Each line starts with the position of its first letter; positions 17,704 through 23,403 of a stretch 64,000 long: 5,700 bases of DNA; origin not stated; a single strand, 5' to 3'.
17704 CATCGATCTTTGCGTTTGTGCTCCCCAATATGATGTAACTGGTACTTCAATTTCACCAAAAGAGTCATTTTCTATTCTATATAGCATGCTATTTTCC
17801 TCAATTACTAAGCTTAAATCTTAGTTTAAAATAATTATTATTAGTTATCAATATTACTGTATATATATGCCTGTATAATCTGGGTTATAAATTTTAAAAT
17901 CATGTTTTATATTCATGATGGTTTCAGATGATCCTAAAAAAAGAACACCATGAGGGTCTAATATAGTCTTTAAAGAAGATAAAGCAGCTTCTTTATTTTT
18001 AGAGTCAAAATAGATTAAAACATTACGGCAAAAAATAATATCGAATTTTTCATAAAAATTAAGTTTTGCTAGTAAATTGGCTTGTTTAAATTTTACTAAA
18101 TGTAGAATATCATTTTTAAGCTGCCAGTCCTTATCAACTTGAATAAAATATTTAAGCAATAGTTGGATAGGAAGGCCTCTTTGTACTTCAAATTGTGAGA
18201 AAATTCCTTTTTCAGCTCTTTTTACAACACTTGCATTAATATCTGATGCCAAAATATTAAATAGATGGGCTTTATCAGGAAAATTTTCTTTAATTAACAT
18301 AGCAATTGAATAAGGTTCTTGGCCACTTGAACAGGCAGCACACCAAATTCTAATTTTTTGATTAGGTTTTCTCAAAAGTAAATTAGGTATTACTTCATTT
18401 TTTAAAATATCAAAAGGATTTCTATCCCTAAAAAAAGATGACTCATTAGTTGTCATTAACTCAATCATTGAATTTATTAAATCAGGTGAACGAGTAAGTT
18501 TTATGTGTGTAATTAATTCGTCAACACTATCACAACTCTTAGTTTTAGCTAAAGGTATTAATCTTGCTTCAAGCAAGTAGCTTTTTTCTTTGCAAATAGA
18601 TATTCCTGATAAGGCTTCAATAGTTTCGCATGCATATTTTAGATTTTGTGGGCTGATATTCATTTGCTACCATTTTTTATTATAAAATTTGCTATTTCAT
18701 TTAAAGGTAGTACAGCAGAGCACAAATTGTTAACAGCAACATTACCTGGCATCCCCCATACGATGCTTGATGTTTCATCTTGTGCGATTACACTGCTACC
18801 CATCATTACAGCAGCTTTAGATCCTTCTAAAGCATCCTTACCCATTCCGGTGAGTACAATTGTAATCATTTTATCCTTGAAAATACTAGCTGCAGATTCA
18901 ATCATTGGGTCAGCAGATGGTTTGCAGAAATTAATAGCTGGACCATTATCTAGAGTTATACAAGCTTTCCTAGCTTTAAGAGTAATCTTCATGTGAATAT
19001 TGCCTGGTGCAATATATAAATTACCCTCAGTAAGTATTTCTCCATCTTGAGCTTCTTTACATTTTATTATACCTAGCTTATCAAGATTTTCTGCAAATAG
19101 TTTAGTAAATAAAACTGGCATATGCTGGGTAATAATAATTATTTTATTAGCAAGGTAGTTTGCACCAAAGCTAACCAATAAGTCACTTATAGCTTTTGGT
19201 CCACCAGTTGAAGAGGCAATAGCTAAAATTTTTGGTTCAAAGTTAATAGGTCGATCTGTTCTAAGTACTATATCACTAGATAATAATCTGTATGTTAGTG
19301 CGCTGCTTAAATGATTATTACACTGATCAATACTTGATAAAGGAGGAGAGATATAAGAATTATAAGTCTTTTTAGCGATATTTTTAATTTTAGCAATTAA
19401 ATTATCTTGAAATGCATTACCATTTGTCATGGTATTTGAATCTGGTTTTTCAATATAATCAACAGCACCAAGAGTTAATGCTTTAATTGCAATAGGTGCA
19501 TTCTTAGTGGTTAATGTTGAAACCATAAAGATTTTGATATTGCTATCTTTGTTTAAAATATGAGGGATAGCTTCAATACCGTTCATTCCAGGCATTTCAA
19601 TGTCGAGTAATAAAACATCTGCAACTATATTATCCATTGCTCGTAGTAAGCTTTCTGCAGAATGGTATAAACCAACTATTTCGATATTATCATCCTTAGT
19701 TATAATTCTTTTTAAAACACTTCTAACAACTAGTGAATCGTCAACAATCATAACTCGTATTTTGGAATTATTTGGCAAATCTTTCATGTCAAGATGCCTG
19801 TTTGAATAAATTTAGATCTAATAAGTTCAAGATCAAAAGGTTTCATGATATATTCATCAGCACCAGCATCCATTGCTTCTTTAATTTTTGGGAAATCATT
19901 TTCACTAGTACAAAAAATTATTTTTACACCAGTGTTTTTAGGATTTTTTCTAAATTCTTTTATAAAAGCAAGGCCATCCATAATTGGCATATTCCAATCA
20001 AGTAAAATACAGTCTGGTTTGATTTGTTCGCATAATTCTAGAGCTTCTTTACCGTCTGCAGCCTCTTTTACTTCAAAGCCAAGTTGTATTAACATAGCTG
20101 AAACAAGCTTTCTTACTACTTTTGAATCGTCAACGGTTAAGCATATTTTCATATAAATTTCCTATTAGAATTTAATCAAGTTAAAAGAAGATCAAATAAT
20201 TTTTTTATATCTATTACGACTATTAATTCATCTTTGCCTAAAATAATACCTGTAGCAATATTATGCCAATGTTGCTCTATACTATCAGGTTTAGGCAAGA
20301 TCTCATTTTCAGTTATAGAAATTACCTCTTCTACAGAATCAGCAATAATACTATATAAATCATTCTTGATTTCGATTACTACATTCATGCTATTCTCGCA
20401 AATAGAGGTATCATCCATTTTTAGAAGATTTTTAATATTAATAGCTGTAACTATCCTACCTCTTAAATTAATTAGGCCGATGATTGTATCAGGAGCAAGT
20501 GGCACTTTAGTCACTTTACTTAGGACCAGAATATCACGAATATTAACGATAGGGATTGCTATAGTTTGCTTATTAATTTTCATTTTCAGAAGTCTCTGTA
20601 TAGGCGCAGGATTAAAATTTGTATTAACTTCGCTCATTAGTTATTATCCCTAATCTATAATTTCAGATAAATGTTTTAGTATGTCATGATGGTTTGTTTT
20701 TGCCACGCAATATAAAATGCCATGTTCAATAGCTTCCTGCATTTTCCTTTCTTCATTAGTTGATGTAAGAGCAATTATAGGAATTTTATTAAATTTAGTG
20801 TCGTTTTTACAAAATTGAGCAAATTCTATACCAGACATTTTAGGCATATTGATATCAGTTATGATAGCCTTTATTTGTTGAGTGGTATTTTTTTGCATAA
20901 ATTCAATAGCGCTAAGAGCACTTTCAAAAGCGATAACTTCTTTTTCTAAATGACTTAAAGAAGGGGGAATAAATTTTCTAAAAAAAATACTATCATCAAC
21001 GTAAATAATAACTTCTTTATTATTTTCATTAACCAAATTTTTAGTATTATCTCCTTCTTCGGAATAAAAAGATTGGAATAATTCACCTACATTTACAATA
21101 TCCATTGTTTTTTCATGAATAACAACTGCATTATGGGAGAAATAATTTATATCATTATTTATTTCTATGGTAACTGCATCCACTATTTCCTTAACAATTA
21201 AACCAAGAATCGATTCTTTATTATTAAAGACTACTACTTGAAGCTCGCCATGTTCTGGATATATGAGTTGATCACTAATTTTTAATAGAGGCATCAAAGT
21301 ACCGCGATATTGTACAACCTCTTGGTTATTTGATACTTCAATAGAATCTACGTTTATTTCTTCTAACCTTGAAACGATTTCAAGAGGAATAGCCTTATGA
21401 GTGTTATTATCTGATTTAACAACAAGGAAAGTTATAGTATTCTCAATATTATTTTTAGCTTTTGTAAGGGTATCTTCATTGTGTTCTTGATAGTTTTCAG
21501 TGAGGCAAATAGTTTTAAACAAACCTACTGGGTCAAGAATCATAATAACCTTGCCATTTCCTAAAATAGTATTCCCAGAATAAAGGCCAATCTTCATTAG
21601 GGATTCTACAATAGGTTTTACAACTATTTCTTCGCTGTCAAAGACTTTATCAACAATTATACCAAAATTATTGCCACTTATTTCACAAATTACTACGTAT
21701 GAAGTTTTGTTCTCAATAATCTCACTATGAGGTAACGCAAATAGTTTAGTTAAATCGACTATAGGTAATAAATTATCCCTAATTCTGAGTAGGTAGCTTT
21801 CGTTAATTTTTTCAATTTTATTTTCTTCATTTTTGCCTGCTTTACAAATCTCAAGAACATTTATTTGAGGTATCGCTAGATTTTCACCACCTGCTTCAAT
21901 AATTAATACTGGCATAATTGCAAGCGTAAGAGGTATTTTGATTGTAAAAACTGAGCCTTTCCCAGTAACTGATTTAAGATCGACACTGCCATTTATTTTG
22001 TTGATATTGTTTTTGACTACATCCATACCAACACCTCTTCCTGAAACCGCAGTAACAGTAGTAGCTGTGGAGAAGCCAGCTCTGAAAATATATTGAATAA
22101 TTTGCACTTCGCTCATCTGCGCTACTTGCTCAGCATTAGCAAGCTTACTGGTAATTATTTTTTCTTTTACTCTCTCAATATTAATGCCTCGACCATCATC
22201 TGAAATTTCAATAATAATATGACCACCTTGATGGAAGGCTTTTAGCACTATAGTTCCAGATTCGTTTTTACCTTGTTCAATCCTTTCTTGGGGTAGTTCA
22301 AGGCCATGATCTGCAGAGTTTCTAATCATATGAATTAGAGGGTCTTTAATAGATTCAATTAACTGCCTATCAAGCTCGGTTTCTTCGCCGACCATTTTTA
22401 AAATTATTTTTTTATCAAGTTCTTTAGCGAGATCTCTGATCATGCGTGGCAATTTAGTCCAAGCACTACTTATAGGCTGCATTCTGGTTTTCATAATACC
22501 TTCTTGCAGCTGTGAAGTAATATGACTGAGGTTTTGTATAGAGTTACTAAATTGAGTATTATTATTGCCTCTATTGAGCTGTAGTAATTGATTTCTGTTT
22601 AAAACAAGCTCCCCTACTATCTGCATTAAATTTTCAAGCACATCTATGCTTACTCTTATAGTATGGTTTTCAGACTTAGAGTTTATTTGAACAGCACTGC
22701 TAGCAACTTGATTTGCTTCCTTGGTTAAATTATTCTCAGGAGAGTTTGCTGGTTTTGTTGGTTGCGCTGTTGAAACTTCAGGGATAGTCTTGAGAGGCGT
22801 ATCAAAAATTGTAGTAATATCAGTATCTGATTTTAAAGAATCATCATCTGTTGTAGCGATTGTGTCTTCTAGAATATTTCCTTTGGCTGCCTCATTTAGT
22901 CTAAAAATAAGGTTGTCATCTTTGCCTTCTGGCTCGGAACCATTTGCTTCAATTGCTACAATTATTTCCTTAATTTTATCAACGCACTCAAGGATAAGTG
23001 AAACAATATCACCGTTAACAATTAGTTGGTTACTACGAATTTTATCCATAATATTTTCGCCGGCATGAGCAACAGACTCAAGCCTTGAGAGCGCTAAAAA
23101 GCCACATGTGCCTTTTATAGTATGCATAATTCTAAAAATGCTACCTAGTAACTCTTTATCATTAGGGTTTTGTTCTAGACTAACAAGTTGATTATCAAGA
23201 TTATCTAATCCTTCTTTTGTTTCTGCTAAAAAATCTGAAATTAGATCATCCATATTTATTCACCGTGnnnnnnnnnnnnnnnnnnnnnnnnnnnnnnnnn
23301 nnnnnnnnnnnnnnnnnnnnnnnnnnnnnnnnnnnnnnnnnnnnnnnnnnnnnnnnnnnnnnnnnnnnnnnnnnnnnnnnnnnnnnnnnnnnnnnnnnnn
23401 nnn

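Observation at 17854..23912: chpT embedded as first gene of an MCP-less cheA(hybrid)-cheW-cheY-cheB-cheR operon in a Rickettsiales-like genome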

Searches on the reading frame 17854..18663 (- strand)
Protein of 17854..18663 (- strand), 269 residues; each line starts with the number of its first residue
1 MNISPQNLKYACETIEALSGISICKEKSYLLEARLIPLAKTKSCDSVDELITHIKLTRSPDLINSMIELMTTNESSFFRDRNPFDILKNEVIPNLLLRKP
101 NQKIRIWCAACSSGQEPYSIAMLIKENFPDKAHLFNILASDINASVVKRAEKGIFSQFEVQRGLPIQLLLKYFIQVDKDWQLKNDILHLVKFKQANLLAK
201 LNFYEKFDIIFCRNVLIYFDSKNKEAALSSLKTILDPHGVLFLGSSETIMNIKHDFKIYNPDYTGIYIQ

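Call 3: search_protein_families(library=pfam, proteins=[window:17854-18663:-], max_evalue=0.01)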
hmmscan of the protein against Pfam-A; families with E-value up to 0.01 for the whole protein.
window:17854-18663:- (269 aa): 8 families
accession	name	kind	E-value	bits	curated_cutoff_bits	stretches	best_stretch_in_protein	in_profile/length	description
PF01739.24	CheR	-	3.8e-59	199.8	27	1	73-260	1-190/195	CheR methyltransferase, SAM binding domain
PF13847.12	Methyltransf_31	-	2.1e-05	24.6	27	1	189-247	55-113/145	Methyltransferase domain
PF08241.18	Methyltransf_11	-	3.6e-05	24.8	21.2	1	186-243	43-95/95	Methyltransferase domain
PF08242.18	Methyltransf_12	-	5.4e-05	24.3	30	1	186-241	47-98/98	Methyltransferase domain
PF13649.12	Methyltransf_25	-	0.00012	23.1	27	1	189-239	47-97/97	Methyltransferase domain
PF03705.20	CheR_N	-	0.0012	19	27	1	11-55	6-50/53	CheR methyltransferase, all-alpha domain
PF13489.12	Methyltransf_23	-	0.0012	19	27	1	132-243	42-116/164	Methyltransferase domain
PF05401.17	NodS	-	0.0023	18.2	24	1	198-247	98-148/201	Nodulation protein S (NodS)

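Call 4: search_protein_families(library=ncbifam, proteins=[window:17854-18663:-], max_evalue=0.01)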
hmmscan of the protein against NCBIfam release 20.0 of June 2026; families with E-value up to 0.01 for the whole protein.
window:17854-18663:- (269 aa): 4 families
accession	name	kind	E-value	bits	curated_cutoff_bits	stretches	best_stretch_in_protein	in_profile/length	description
NF007902.0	PRK10611.1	equivalog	9.1e-43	146.5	435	1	3-258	22-275/287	protein-glutamate O-methyltransferase CheR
TIGR04345.1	ovoA_Cterm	equivalog_domain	0.0012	18.4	170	1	186-251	114-177/242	putative 4-mercaptohistidine N1-methyltransferase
NF041650.1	nod_mtase_NodS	equivalog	0.0025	17.6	300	1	200-247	95-143/190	nodulation methyltransferase NodS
TIGR02021.1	BchM-ChlM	equivalog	0.0085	15.5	158.9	0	185-236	100-148/218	magnesium protoporphyrin IX methyltransferase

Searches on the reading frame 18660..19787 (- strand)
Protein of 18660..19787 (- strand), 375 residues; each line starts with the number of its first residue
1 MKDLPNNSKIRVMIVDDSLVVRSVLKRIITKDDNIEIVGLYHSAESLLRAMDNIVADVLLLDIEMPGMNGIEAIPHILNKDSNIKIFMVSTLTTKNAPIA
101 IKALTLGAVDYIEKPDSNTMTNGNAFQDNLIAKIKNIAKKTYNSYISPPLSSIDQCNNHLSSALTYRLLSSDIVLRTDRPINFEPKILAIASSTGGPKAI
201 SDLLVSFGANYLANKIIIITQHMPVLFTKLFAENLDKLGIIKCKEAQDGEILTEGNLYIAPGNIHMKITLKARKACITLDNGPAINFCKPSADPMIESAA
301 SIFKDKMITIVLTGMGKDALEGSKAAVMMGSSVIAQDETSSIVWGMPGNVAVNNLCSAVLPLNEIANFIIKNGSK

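Call 3: search_protein_families(library=pfam, proteins=[window:18660-19787:-], max_evalue=0.01)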
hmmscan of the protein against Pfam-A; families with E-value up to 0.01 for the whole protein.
window:18660-19787:- (375 aa): 2 families
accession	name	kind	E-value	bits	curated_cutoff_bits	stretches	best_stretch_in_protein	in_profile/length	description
PF01339.22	CheB_methylest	-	2.7e-47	161.2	24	1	189-369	2-174/174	CheB methylesterase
PF00072.30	Response_reg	-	6.4e-21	75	30.2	1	12-115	1-100/111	Response regulator receiver domain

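Call 4: search_protein_families(library=ncbifam, proteins=[window:18660-19787:-], max_evalue=0.01)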
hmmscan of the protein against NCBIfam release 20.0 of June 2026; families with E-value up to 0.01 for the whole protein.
window:18660-19787:- (375 aa): 81 families (the best 25 are shown)
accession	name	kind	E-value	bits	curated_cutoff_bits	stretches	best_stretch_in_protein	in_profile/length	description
NF001965.0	PRK00742.1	subfamily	5.7e-106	354.7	293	1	8-372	2-352/357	chemotaxis-specific protein-glutamate methyltransferase CheB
NF009206.0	PRK12555.1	subfamily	2.4e-75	253.6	342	1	10-371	1-334/340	chemotaxis-specific protein-glutamate methyltransferase CheB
NF006900.1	PRK09390.1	equivalog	4.1e-17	62.4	255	1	9-119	4-110/203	response regulator FixJ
NF007018.1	PRK09483.1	equivalog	4.8e-17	62.3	280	1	10-116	2-106/217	UvrY/SirA/GacA family response regulator transcription factor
NF052445.1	RespRegMctR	equivalog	9.5e-16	57.8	300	1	9-115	1-105/205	two-component system response regulator MctR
TIGR02875.1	spore_0_A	equivalog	9.1e-14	51.3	200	1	8-142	1-126/262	sporulation transcription factor Spo0A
NF007969.0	PRK10693.1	equivalog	9.9e-14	51.1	329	1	11-118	9-112/337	two-component system response regulator RssB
NF008677.0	PRK11697.1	equivalog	1.8e-13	50.4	246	1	10-117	2-104/238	two-component system response regulator BtsR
NF008469.0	PRK11361.1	equivalog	4.7e-13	48.6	714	1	9-115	4-106/461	acetoacetate metabolism transcriptional regulator AtoC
TIGR01818.1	ntrC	equivalog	6.6e-13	48.3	558.6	1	12-115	1-100/463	nitrogen regulation protein NR(I)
NF007935.0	PRK10651.1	equivalog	6.9e-13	48.3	250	1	6-114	3-109/216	two-component system response regulator NarL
NF041367.1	CheY_Halo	equivalog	8.1e-13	48.8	200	1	12-116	1-101/114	chemotaxis protein CheY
NF011896.0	PRK15369.1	equivalog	2.8e-12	46.7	242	1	9-151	3-132/211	two component system response regulator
NF008176.1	PRK10923.1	equivalog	1.6e-11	43.5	620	1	11-116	5-106/469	nitrogen regulation protein NR(I)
NF047654.1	DiguCycDgcRLepto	equivalog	4.7e-11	42.1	500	1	11-120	4-111/295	diguanylate cyclase DgcR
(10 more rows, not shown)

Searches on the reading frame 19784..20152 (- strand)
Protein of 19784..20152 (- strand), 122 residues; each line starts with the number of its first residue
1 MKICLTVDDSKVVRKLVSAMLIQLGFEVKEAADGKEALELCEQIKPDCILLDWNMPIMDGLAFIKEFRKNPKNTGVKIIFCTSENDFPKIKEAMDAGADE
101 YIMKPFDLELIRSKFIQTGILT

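Call 3: search_protein_families(library=pfam, proteins=[window:19784-20152:-], max_evalue=0.01)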
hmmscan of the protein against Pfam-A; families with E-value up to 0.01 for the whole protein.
window:19784-20152:- (122 aa): 1 family
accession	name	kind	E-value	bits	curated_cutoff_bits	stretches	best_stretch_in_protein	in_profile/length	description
PF00072.30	Response_reg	-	2e-30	105.6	30.2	1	5-113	2-108/111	Response regulator receiver domain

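Call 4: search_protein_families(library=ncbifam, proteins=[window:19784-20152:-], max_evalue=0.01)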
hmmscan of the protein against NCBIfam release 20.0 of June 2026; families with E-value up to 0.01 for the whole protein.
window:19784-20152:- (122 aa): 99 families (the best 25 are shown)
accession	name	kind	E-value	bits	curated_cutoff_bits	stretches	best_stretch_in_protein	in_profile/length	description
NF008469.0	PRK11361.1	equivalog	1.7e-22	79.7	714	1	3-112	6-113/461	acetoacetate metabolism transcriptional regulator AtoC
NF041367.1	CheY_Halo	equivalog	8.1e-22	77.8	200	1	5-110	2-105/114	chemotaxis protein CheY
TIGR02154.1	PhoB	equivalog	1.7e-21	76.5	296.2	1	4-109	5-110/226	phosphate regulon transcriptional regulator PhoB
NF045944.1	ResRegRpaBCyano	equivalog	8.1e-21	74.5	330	1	5-109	1-102/229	response regulator transcription factor RpaB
NF007135.0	PRK09581.1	equivalog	9.6e-21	74.1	474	1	4-108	5-110/457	PleD family two-component system response regulator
NF011874.0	PRK15347.1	equivalog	3.5e-20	71.7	852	1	5-111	694-802/921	two component system sensor kinase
NF040689.1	MtrAB_MtrA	equivalog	4.6e-20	71.9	300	1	5-109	2-103/219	MtrAB system response regulator MtrA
NF007969.0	PRK10693.1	equivalog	8.4e-20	71.1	329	1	3-114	9-119/337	two-component system response regulator RssB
NF041733.1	resp_reg_CseB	equivalog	3e-19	69.3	350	1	5-112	4-108/228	two-component system response regulator CseB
NF007901.0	PRK10610.1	equivalog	4.4e-19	68.9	189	1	5-111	9-116/129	chemotaxis response regulator CheY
NF001965.0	PRK00742.1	subfamily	1.2e-18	67.4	293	1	5-107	7-110/357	chemotaxis-specific protein-glutamate methyltransferase CheB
NF053854.1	RespRegPhoBBctds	equivalog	1.3e-17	63.9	270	1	5-110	2-106/225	two-component system response regulator PhoB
NF040534.1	resp_reg_YycF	equivalog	1.5e-17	63.6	340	1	4-108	3-104/231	response regulator YycF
TIGR02875.1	spore_0_A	equivalog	2.6e-17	62.9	200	1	2-117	4-120/262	sporulation transcription factor Spo0A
NF007935.0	PRK10651.1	equivalog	8.9e-17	61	250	1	5-112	10-117/216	two-component system response regulator NarL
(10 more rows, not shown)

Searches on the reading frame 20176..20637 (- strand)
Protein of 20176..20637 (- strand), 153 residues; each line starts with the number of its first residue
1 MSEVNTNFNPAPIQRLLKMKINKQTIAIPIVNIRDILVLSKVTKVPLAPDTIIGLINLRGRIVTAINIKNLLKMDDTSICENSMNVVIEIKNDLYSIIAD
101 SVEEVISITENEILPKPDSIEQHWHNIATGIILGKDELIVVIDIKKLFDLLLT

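Call 3: search_protein_families(library=pfam, proteins=[window:20176-20637:-], max_evalue=0.01)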
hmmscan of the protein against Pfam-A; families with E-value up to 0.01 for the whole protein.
window:20176-20637:- (153 aa): 1 family
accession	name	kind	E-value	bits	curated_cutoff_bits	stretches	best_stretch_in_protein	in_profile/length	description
PF01584.24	CheW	-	1.6e-25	89.8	23.5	1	17-149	3-135/138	CheW-like domain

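Call 4: search_protein_families(library=ncbifam, proteins=[window:20176-20637:-], max_evalue=0.01)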
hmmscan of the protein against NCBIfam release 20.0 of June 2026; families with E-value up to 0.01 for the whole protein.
window:20176-20637:- (153 aa): 1 family
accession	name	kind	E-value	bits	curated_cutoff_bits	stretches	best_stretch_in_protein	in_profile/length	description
NF007903.0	PRK10612.1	equivalog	2.5e-14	53.4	260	1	14-148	17-151/167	chemotaxis protein CheW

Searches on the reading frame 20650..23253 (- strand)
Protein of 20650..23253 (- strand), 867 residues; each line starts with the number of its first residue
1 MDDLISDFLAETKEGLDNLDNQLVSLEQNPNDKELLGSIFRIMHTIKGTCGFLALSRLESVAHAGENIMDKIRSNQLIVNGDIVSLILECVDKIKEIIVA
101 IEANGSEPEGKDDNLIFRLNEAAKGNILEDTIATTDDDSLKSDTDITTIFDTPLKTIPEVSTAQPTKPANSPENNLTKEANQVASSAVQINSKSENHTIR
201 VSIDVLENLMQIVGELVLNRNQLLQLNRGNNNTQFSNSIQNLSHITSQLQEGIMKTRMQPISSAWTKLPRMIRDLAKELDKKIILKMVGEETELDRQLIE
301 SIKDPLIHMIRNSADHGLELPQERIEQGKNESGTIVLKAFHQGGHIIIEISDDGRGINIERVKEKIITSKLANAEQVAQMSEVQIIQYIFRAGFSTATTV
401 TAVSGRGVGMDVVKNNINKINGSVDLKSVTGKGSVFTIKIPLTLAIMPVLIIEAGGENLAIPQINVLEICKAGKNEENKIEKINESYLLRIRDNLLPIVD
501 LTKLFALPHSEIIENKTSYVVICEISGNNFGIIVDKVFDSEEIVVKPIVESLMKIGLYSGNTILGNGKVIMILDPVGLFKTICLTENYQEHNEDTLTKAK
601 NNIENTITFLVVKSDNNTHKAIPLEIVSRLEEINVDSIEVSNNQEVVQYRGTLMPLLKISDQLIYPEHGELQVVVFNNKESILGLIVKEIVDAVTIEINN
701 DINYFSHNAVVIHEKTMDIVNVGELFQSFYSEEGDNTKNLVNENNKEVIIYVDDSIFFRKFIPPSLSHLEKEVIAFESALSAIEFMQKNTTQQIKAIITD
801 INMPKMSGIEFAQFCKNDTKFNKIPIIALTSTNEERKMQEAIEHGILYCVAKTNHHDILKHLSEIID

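Call 3: search_protein_families(library=pfam, proteins=[window:20650-23253:-], max_evalue=0.01)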
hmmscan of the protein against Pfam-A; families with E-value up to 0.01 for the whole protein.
window:20650-23253:- (867 aa): 5 families
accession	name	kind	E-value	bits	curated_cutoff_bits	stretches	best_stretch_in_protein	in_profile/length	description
PF01584.24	CheW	-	2e-28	99.2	23.5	2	449-580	2-135/138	CheW-like domain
PF02518.31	HATPase_c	-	7.4e-16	59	26.4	1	304-443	4-110/111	Histidine kinase-, DNA gyrase B-, and HSP90-like ATPase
PF00072.30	Response_reg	-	4.6e-15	56.2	30.2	1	749-859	1-106/111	Response regulator receiver domain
PF02895.20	H-kinase_dim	-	2.3e-14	54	23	1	197-256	2-68/68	Signal transducing histidine kinase, homodimeric domain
PF01627.28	Hpt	-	1.2e-12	48.3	24.6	1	3-95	1-82/84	Hpt domain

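Call 4: search_protein_families(library=ncbifam, proteins=[window:20650-23253:-], max_evalue=0.01)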
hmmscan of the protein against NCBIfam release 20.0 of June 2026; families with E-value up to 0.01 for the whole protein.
window:20650-23253:- (867 aa): 56 families (the best 25 are shown)
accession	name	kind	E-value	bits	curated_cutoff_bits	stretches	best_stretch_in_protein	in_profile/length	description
NF041336.1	CheA_Halo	equivalog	1.4e-120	404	950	2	164-576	259-664/666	chemotaxis protein CheA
NF007835.0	PRK10547.1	equivalog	2e-106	357.2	793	2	160-576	241-654/670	chemotaxis protein CheA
NF011874.0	PRK15347.1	equivalog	4.1e-13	48.3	852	2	746-852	690-795/921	two component system sensor kinase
NF007420.1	PRK09959.1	equivalog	5.8e-11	40.7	1995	2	683-864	902-1072/1197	acid-sensing system histidine kinase EvgS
NF041947.1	LuxQ_Vibrio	equivalog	7.6e-10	37.3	1200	2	397-444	651-698/843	quorum-sensing autoinducer 2 sensor kinase/phosphatase LuxQ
NF007969.0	PRK10693.1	equivalog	1.3e-09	37.6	329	1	746-846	8-102/337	two-component system response regulator RssB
NF008318.0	PRK11107.1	equivalog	1.5e-09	36.5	890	2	741-861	662-779/920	two-component sensor histidine kinase BarA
NF045901.1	HisKinLetSLeg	equivalog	2.1e-09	36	1650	1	728-866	654-789/906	two-component system sensor histidine kinase LetS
NF008298.1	PRK11086.1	subfamily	2.7e-09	36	520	1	384-442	472-525/529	DcuS/MalK family sensor histidine kinase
NF001965.0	PRK00742.1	subfamily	4.6e-09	35.9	293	1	749-860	6-114/357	chemotaxis-specific protein-glutamate methyltransferase CheB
NF008302.0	PRK11091.1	equivalog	6.5e-09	34.5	838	2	768-853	544-629/779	aerobic respiration two-component sensor histidine kinase ArcB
NF049963.1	RespRegFlgRCampy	domain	1.5e-08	34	750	1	749-853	3-99/429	fla regulon two-component system response regulator FlgR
NF053854.1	RespRegPhoBBctds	equivalog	1.6e-08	34.2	270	1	768-845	17-93/225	two-component system response regulator PhoB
NF041367.1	CheY_Halo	equivalog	1.7e-08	34.9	200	1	750-864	2-112/114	chemotaxis protein CheY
TIGR02154.1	PhoB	equivalog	3e-08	33.3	296.2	1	747-850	3-103/226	phosphate regulon transcriptional regulator PhoB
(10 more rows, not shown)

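Call 57: find_related_loci(query=A2, collection=metagenome_contigs, flank=6000)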
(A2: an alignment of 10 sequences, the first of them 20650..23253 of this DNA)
Query A2 (867 aa) in metagenome_contigs; peptide patterns used: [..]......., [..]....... (x = any residue, [..] = any of these).
600 stretches matched a pattern (row limit reached: there are more); 595 encode a relative of the query (tblastn E <= 1e-3); the best 80 are kept; 80 distinct loci.
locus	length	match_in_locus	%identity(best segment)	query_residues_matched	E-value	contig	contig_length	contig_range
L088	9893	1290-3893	46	1-863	0e+0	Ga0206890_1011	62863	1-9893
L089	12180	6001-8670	46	1-862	0e+0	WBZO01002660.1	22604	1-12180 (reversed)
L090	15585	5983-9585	45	1-866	0e+0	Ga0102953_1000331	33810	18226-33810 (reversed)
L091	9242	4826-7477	46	1-862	0e+0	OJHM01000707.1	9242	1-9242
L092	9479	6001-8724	42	1-866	0e+0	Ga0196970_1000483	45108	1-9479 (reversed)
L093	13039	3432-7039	43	1-866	0e+0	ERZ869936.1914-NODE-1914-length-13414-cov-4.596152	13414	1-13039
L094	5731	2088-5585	44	1-866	0e+0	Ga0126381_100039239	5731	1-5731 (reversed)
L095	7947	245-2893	42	1-864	0e+0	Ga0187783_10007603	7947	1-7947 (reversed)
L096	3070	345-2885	42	1-866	0e+0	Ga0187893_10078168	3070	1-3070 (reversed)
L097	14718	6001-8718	41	1-864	0e+0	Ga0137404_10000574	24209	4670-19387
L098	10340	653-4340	43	1-866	0e+0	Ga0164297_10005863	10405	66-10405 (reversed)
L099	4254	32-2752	43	1-866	0e+0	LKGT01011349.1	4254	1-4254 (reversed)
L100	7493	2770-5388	42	1-864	0e+0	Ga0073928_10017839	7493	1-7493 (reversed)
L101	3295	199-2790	44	1-866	0e+0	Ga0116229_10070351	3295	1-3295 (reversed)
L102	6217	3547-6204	41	1-864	0e+0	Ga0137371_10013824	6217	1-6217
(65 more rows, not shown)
